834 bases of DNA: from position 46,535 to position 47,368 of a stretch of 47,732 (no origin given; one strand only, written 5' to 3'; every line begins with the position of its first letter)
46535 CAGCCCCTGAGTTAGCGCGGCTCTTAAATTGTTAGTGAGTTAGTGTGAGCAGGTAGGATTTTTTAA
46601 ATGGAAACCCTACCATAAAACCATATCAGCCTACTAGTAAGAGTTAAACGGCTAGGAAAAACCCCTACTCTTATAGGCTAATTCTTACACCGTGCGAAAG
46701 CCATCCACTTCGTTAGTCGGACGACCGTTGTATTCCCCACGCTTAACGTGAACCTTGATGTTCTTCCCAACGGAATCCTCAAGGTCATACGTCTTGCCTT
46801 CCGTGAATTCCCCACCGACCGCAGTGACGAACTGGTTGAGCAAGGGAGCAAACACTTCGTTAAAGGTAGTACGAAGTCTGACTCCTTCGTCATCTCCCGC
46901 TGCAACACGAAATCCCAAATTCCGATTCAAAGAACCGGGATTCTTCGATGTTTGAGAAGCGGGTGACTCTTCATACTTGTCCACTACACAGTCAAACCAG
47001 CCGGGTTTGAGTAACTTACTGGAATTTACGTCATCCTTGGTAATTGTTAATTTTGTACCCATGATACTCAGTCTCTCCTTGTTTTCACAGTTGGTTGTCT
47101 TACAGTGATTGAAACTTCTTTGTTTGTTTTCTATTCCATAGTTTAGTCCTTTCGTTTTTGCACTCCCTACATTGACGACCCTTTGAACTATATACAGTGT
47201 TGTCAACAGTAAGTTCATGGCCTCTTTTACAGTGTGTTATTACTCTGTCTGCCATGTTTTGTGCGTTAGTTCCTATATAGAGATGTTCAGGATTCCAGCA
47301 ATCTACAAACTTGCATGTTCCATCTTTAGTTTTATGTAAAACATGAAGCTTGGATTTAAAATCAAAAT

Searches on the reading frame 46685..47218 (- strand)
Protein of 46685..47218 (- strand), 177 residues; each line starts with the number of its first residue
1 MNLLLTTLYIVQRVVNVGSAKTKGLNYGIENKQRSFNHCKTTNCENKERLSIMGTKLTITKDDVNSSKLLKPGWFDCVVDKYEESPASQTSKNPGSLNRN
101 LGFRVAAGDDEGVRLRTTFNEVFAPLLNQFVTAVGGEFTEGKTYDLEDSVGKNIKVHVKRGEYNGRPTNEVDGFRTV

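Call 13: search_protein_families(library=pfam, proteins=[window:46685-47218:-], max_evalue=0.001)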
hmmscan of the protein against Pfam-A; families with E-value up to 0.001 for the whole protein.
window:46685-47218:- (177 aa): 0 families

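Call 26: search_protein_families(library=phrogs, proteins=[window:46685-47218:-], max_evalue=0.01)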
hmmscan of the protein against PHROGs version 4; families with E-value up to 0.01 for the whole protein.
window:46685-47218:- (177 aa): 0 families

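Call 65: search_protein_families(library=ncbifam, proteins=[window:46685-47218:-], max_evalue=0.01)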
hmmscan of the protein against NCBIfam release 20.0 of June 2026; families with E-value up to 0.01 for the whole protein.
window:46685-47218:- (177 aa): 0 families

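Call 77: search_protein_families(library=pfam, proteins=[window:46685-47218:-], max_evalue=1)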
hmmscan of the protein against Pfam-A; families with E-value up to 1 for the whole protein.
window:46685-47218:- (177 aa): 1 family
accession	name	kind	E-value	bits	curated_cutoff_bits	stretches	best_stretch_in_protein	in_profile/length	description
PF11874.13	DUF3394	-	0.18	11.9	28.2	1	69-120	42-96/181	Domain of unknown function (DUF3394)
